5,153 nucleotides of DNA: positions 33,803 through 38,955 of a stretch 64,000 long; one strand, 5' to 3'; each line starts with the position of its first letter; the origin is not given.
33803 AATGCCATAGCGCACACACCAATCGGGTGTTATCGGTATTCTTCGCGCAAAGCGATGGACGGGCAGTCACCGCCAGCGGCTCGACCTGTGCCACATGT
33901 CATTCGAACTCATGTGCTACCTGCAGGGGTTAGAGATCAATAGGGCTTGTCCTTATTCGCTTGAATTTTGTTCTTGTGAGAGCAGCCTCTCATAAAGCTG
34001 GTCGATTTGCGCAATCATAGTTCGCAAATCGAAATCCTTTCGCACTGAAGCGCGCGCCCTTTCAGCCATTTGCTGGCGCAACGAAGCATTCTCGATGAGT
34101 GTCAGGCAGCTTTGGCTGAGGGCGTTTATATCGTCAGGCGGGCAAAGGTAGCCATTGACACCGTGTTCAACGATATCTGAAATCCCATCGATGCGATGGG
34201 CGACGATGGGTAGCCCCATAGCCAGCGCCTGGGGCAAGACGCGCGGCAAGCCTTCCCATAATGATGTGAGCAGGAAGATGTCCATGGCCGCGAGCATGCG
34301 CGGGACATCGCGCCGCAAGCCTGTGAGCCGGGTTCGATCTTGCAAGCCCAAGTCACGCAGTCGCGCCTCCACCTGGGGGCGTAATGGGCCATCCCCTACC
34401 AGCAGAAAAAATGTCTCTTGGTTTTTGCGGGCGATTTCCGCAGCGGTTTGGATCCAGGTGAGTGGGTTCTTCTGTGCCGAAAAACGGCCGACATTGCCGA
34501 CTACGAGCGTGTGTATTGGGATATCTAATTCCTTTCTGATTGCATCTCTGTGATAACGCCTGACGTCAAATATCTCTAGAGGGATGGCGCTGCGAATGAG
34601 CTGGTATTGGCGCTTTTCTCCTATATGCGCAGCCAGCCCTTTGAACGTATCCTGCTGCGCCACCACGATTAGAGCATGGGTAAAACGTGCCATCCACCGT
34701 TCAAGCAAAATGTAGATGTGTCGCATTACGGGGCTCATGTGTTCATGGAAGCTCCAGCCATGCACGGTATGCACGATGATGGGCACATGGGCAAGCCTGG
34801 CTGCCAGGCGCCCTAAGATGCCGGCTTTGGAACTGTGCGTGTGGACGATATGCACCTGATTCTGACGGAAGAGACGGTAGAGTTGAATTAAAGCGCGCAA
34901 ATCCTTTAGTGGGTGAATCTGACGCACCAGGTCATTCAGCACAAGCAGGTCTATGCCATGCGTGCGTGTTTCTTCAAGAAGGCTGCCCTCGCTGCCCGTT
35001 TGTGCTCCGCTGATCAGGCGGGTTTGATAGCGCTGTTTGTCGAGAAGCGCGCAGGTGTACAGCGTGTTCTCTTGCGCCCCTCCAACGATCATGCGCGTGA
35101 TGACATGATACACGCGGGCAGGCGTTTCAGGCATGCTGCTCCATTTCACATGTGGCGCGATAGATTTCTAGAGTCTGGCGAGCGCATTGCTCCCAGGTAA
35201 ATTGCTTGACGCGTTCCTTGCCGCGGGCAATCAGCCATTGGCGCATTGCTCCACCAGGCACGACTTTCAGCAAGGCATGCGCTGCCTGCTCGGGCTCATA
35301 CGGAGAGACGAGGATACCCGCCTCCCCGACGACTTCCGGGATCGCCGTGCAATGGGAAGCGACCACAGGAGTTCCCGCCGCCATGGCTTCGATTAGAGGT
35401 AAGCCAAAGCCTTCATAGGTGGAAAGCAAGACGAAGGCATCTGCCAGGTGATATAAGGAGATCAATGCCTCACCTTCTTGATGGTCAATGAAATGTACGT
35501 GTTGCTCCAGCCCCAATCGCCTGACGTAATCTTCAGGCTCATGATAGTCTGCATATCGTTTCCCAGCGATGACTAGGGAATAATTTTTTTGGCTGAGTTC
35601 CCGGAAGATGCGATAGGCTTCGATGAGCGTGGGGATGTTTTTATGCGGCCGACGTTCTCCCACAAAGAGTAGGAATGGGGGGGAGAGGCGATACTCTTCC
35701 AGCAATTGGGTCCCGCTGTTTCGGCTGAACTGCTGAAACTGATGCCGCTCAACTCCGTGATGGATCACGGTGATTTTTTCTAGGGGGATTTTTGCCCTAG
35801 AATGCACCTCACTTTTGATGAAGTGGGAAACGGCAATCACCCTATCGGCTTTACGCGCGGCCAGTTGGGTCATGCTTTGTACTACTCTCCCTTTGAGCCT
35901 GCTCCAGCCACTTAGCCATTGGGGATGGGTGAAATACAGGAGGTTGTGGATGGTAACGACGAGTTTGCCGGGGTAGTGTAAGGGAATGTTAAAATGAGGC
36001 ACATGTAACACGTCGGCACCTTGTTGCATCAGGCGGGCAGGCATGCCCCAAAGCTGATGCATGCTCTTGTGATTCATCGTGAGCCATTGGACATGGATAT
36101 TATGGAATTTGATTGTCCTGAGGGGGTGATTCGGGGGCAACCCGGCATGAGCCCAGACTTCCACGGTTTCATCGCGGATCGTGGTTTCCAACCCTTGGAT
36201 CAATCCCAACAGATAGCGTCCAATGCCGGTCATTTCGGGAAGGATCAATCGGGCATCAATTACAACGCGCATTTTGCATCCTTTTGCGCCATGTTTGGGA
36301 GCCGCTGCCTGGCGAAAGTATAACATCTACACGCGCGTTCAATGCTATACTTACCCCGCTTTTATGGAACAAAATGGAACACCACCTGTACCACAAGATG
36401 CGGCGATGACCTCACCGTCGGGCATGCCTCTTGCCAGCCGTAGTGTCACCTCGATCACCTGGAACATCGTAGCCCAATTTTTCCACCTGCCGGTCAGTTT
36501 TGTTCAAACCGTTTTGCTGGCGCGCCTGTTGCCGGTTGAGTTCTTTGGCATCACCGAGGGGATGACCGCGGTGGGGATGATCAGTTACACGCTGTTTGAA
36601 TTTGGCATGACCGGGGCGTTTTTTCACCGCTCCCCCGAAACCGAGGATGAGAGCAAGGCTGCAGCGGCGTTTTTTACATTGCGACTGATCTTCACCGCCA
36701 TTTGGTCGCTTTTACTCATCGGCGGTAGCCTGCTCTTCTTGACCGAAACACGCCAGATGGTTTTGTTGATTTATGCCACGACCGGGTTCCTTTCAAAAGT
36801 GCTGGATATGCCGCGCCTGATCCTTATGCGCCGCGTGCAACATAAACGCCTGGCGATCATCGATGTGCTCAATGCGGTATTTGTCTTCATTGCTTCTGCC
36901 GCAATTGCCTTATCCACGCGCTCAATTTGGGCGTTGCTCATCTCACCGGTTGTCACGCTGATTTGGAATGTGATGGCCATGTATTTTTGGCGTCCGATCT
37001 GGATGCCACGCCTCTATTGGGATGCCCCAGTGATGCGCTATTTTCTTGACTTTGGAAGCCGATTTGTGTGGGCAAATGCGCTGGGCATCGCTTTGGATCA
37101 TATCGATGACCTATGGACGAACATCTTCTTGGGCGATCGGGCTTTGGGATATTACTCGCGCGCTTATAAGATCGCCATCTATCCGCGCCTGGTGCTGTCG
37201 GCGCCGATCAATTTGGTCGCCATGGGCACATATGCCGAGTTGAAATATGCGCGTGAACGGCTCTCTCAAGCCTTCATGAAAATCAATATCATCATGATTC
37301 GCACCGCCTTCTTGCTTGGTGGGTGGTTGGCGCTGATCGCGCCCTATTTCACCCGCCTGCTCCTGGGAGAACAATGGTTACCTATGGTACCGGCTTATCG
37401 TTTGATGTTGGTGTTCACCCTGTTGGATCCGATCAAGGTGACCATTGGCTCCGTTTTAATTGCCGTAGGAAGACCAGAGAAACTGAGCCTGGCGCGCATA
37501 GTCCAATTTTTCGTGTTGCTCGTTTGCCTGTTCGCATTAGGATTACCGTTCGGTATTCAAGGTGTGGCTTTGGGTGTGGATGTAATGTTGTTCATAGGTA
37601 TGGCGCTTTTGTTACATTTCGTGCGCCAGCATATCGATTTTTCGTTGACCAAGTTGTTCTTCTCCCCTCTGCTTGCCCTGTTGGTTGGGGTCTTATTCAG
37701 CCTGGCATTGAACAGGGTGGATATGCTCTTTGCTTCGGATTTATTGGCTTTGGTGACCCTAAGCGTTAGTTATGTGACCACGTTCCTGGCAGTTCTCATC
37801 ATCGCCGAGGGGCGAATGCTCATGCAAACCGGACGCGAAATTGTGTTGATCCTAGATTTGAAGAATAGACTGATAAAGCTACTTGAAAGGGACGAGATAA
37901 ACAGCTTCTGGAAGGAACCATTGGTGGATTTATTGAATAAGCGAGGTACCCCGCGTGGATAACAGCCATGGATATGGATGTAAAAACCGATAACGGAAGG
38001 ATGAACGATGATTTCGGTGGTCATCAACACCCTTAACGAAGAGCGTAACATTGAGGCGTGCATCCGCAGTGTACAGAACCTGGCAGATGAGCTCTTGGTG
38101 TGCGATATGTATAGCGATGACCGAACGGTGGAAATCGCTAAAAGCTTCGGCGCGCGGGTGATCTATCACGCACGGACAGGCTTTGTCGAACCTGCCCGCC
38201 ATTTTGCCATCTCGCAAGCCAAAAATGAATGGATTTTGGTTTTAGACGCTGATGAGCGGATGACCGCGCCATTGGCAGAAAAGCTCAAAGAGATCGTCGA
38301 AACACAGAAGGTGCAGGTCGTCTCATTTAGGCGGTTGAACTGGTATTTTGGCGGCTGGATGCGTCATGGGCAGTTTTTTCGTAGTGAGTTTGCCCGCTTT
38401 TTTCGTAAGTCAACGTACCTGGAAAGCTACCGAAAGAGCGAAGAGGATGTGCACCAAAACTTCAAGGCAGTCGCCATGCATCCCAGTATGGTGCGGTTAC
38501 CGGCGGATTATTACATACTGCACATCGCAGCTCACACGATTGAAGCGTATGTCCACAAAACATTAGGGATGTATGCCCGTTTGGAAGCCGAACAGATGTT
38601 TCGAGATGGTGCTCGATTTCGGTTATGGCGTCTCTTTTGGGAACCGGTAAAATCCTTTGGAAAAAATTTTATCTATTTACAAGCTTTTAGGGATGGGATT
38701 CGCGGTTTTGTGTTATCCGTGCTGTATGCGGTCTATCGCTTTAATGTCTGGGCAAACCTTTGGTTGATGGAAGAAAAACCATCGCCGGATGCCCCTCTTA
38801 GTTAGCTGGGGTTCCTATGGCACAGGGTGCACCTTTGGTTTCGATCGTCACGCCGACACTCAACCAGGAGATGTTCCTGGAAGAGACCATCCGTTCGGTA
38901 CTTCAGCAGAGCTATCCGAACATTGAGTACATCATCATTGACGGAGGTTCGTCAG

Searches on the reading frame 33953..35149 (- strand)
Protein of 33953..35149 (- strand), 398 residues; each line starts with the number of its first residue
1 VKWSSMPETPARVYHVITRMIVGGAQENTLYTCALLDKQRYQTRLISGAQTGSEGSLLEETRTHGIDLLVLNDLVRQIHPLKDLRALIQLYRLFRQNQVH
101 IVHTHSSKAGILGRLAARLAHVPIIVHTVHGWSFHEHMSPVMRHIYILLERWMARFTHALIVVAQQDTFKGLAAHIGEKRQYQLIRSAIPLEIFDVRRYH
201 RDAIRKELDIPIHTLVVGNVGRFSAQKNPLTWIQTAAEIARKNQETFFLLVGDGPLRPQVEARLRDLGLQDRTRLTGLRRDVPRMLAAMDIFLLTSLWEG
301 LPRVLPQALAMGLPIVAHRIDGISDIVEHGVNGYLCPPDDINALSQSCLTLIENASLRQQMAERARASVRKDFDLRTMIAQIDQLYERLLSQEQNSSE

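Call 66: search_protein_families(library=pfam, proteins=[window:33953-35149:-], max_evalue=0.00001)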
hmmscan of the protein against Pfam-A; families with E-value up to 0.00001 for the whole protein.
window:33953-35149:- (398 aa): 5 families
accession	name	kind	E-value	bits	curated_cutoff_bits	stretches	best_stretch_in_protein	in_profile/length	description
PF13692.12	Glyco_trans_1_4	-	4.1e-33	115.1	27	1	216-354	3-142/142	Glycosyl transferases group 1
PF00534.26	Glycos_transf_1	-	4.1e-33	114.8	26.4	1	201-366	2-170/172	Glycosyl transferases group 1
PF13579.12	Glyco_trans_4_4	-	2.1e-17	64.4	29.7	1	23-166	1-137/158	Glycosyl transferase 4-like domain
PF13439.12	Glyco_transf_4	-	7.3e-16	59.1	28.5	1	22-165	1-142/170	Glycosyltransferase Family 4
PF13477.12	Glyco_trans_4_2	-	6.9e-12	46.2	23.4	1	33-162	17-137/139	Glycosyl transferase 4-like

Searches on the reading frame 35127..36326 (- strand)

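Call 66: search_protein_families(library=pfam, proteins=[window:35127-36326:-], max_evalue=0.00001)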
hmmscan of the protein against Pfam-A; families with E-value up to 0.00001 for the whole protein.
window:35127-36326:- (399 aa): 6 families
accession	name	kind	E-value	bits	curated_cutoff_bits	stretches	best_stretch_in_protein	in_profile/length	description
PF00534.26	Glycos_transf_1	-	3.3e-36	124.8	26.4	1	215-371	14-171/172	Glycosyl transferases group 1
PF13692.12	Glyco_trans_1_4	-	5.9e-29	101.6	27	1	217-355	2-139/142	Glycosyl transferases group 1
PF13439.12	Glyco_transf_4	-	3.8e-16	60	28.5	1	33-193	2-167/170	Glycosyltransferase Family 4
PF20706.3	GT4-conflict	-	3.4e-10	39.9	26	1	154-334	141-321/385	Family 4 Glycosyltransferase in conflict systems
PF13579.12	Glyco_trans_4_4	-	3.5e-10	40.9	29.7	1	33-190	1-157/158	Glycosyl transferase 4-like domain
PF13524.12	Glyco_trans_1_2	-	5.7e-06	26.8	25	1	240-386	5-143/144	Glycosyl transferase-like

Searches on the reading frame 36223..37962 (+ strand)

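Call 66: search_protein_families(library=pfam, proteins=[window:36223-37962:+], max_evalue=0.00001)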
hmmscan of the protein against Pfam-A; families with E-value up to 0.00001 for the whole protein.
window:36223-37962:+ (579 aa): 2 families
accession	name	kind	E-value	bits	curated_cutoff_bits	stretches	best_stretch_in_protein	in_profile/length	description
PF13440.11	Polysacc_synt_3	-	2e-33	116.4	23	1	98-390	1-293/293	Polysaccharide biosynthesis protein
PF01943.22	Polysacc_synt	-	2.9e-16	60.2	28.2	1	76-332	3-265/274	Polysaccharide biosynthesis protein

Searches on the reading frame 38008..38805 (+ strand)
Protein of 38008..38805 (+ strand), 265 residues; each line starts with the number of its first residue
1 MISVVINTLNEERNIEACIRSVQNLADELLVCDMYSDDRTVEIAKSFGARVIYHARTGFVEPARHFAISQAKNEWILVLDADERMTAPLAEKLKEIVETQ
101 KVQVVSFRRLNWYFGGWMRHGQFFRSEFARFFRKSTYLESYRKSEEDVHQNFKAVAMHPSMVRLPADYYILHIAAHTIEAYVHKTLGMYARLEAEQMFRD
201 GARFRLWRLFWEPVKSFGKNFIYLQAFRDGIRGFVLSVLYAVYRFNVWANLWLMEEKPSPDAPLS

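Call 66: search_protein_families(library=pfam, proteins=[window:38008-38805:+], max_evalue=0.00001)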
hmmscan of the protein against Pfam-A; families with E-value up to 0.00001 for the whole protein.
window:38008-38805:+ (265 aa): 2 families
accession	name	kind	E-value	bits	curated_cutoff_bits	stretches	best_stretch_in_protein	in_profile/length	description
PF00535.33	Glycos_transf_2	-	7e-20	72.1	23.3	1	3-132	1-137/168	Glycosyl transferase family 2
PF13704.12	Glyco_tranf_2_4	-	2.8e-06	28.2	27.5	1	10-90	2-89/98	Glycosyl transferase family 2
